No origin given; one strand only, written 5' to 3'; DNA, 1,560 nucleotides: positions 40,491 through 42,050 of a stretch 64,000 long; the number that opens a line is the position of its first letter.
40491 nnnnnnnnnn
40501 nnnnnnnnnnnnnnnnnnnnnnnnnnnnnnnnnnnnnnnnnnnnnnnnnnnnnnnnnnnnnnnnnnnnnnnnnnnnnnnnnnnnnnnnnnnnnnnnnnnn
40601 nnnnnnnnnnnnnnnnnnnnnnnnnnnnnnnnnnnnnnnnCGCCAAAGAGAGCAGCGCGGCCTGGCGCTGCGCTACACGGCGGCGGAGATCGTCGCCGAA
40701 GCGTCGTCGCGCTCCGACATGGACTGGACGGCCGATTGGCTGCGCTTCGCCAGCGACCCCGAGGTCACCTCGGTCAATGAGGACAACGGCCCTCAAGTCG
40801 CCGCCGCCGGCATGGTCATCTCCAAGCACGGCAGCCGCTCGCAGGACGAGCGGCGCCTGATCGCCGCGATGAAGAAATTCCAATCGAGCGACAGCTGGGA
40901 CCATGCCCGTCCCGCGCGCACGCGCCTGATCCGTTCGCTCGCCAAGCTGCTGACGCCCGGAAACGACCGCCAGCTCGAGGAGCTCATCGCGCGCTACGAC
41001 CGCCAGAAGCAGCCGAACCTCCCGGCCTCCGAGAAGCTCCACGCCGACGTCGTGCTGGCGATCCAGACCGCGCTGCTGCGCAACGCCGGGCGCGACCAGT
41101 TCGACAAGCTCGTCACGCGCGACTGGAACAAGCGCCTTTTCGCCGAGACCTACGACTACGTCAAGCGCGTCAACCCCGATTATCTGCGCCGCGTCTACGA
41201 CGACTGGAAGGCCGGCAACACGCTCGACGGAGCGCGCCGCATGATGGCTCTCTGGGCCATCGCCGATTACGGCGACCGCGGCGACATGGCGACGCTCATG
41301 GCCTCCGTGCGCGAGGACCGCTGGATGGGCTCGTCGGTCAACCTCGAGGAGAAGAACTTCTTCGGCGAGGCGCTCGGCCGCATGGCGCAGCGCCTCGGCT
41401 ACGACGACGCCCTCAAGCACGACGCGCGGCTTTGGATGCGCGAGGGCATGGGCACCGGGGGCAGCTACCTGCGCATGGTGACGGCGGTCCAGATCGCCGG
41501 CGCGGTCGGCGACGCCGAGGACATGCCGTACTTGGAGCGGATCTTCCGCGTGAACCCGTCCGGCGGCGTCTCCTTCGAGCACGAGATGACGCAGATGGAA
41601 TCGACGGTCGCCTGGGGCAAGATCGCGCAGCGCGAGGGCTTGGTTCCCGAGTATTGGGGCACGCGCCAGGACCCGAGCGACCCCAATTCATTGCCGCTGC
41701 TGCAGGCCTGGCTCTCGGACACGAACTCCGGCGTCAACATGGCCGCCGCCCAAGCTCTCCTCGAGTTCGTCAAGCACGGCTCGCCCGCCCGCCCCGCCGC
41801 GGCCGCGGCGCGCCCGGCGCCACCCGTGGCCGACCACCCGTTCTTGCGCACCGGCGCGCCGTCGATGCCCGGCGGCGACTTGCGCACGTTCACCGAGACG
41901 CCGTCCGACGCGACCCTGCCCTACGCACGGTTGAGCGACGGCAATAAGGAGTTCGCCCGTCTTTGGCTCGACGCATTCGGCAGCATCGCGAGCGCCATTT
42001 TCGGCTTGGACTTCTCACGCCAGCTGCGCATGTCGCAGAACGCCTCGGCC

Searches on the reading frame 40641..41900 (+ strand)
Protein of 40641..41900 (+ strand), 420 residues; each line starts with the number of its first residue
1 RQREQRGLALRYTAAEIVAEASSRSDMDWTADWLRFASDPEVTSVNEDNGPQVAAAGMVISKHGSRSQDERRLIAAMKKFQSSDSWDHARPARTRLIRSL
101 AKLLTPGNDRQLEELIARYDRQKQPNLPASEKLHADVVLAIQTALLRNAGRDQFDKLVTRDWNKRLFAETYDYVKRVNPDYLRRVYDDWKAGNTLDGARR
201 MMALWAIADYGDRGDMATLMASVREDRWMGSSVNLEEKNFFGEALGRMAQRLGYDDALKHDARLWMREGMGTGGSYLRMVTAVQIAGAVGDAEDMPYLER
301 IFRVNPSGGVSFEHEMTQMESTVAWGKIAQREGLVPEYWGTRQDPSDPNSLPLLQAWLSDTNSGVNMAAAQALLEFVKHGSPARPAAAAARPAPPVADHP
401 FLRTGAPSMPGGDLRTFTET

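Call 24: search_protein_families(library=pfam, proteins=[window:40641-41900:+], max_evalue=1)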
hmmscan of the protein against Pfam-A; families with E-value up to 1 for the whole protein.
window:40641-41900:+ (420 aa): 2 families
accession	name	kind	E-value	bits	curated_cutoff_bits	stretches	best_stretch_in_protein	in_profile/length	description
PF13646.12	HEAT_2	-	2.3e-06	28.2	27.7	1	347-382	29-61/88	HEAT repeats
PF02985.28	HEAT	-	0.018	15.7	23.5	1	351-379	2-30/31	HEAT repeat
